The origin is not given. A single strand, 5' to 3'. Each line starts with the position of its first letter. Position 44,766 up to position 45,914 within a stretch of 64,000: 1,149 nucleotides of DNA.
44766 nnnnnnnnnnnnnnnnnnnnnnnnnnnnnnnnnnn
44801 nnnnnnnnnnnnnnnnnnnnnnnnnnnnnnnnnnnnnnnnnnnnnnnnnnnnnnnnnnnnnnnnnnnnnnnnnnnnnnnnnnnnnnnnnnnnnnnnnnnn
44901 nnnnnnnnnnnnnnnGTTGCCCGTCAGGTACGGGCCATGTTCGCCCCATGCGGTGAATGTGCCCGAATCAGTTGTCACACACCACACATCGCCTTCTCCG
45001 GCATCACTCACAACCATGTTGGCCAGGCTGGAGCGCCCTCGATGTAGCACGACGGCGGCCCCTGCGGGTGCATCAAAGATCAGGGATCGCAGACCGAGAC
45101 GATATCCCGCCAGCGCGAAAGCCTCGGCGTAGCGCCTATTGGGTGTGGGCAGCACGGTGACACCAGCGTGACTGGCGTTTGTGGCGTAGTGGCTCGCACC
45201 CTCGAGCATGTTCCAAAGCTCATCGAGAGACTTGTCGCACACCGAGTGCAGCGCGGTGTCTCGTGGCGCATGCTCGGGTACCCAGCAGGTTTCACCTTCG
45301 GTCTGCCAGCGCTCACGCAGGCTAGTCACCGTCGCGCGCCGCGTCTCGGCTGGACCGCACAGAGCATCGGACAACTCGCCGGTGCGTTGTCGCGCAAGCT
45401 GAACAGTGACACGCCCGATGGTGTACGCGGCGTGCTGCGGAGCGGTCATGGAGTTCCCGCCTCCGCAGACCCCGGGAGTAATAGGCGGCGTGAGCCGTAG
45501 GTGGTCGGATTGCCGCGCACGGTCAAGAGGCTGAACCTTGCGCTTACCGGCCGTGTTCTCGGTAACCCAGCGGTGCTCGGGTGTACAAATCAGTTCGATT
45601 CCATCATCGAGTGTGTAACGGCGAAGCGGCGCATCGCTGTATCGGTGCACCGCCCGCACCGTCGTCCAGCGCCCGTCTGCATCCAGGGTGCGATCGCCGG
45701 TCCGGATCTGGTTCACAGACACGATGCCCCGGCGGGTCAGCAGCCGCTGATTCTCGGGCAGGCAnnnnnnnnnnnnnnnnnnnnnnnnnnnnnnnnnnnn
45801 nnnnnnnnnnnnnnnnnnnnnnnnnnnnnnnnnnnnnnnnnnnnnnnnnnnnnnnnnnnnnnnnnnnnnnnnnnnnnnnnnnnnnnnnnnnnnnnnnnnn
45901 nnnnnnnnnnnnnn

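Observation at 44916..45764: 283-aa intein splitting the PolA TGRLSS / PNLQNIP motif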

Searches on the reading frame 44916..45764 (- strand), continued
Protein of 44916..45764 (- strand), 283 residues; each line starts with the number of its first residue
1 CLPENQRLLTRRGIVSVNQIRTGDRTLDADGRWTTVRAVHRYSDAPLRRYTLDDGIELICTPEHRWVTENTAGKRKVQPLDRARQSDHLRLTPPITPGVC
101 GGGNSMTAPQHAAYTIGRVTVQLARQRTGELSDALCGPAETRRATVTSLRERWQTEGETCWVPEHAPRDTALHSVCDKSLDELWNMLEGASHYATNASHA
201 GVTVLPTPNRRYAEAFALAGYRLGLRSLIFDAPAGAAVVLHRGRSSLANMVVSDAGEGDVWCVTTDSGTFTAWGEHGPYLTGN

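Call 85: list_cluster_members(proteins=[P0096, P0104, P0042, P0041, P0044, P0056, P0095, P0098, P0116, P0147])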
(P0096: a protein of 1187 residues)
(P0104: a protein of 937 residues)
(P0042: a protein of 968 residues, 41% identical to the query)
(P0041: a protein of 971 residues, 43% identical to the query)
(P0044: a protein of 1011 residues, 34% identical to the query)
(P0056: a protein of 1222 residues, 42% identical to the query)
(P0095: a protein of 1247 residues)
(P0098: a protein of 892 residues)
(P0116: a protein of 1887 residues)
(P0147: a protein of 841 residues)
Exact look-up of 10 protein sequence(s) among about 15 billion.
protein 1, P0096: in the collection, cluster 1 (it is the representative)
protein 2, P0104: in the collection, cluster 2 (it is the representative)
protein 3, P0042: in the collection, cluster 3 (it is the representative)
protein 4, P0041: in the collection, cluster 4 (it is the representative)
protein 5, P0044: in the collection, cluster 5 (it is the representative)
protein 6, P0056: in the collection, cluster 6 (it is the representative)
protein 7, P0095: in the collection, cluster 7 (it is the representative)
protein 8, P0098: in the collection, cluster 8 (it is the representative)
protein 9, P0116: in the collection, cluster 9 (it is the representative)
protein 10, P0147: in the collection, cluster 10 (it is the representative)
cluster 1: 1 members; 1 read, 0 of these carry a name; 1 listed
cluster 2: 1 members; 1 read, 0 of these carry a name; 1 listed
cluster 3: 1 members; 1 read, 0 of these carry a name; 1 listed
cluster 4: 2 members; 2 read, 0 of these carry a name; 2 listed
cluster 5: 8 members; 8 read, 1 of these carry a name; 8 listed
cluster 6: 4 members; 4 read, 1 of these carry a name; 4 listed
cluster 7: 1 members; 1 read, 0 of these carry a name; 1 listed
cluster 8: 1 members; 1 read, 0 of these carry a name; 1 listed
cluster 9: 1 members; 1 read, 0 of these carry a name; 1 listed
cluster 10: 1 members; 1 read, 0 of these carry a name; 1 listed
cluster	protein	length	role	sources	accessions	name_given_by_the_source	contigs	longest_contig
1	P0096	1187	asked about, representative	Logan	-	-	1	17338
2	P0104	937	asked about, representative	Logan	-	-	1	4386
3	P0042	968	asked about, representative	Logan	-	-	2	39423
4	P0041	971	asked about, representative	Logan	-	-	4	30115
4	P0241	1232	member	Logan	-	-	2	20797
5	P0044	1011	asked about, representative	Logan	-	-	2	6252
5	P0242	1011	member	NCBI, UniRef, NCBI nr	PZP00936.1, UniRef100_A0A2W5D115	MAG: hypothetical protein DI609_05370 [Corynebacterium urealyticum] | DNA polymerase I n=1 Tax=Corynebacterium urealyticum TaxID=43771 RepID=A0A2W5D115_9CORY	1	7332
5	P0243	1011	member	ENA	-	-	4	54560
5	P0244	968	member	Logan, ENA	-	-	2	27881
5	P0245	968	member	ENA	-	-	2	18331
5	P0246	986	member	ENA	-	-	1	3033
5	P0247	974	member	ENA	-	-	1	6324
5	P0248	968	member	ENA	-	-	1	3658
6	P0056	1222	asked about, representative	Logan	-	-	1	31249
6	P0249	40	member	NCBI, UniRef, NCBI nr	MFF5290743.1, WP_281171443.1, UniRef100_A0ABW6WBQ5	hypothetical protein [Paractinoplanes globisporus] | Uncharacterized protein n=1 Tax=Paractinoplanes globisporus TaxID=113565 ... | hypothetical protein [Actinoplanes globisporus]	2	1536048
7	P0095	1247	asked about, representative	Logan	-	-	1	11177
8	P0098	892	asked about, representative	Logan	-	-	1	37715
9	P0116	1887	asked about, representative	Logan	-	-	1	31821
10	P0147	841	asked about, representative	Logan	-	-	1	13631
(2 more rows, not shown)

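Call 97: fold_search(model_id=the predicted structure, library=viral)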
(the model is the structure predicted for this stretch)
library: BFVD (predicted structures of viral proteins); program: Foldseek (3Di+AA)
matches with E <= 10: 664; with E <= 0.001: 243
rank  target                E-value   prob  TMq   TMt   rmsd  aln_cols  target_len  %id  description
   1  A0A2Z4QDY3            7.7e-14  1.00  0.65  0.18   6.3       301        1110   18  Putative DNA polymerase/3'-5' exonuclease domain [Klebsiella phage ZCKP1]
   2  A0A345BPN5            4.5e-13  1.00  0.66  0.23   9.7       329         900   13  (no name in the UniProt tables at hand)
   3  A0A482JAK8            6.9e-13  1.00  0.64  0.21  10.7       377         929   14  Portal protein [Gordonia phage Lahirium]
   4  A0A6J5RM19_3          7.7e-13  1.00  0.69  0.19   9.6       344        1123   13  Gene product 88 domain-containing protein [uncultured Caudovirales phage]
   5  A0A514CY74            8.7e-13  1.00  0.67  0.32   9.1       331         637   15  Calcineurin-like phosphoesterase domain-containing protein [Proteus phage vB_PmiP_RS8pmA]
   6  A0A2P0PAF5            9.2e-13  1.00  0.65  0.36  10.0       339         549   15  (no name in the UniProt tables at hand)
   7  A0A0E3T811            1.4e-12  1.00  0.61  0.19   9.8       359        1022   15  TerL [Gordonia phage GordDuk1]
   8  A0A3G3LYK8            1.7e-12  1.00  0.60  0.24   6.4       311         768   15  Terminase [Brevibacterium phage Cantare]
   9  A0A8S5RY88            2.2e-12  1.00  0.67  0.33   8.7       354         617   12  Hint (Hedgehog/Intein) domain N-terminal region [Myoviridae sp. ctNQV2]
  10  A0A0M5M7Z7            2.4e-12  1.00  0.63  0.37   9.4       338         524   14  (no name in the UniProt tables at hand)
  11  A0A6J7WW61            5.4e-12  1.00  0.55  0.21   9.9       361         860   14  TOPRIM domain containing protein [uncultured Caudovirales phage]
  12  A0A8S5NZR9            5.8e-12  1.00  0.65  0.29  10.9       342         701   13  ribonucleoside-diphosphate reductase [Myoviridae sp. ctLnO19]
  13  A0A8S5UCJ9            7.8e-12  1.00  0.65  0.27   8.9       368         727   13  DNA polymerase [Siphoviridae sp. ctgN495]
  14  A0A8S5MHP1            8.7e-12  1.00  0.66  0.26  10.0       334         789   12  Type I site specific restriction modification protein [Podoviridae sp. ct1h53]
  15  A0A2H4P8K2            1.0e-11  1.00  0.65  0.31  10.4       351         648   14  ribonucleoside-diphosphate reductase [Corynebacterium phage Darwin]
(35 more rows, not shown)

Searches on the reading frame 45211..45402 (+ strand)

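Call 38: search_protein_families(library=pfam, proteins=[window:45211-45402:+], max_evalue=1)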
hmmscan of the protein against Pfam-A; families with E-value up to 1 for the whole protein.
window:45211-45402:+ (63 aa): 1 family
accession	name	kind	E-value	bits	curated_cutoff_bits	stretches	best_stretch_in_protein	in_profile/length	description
PF08913.16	VBS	-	0.11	13.1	21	1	6-46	73-110/125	Vinculin Binding Site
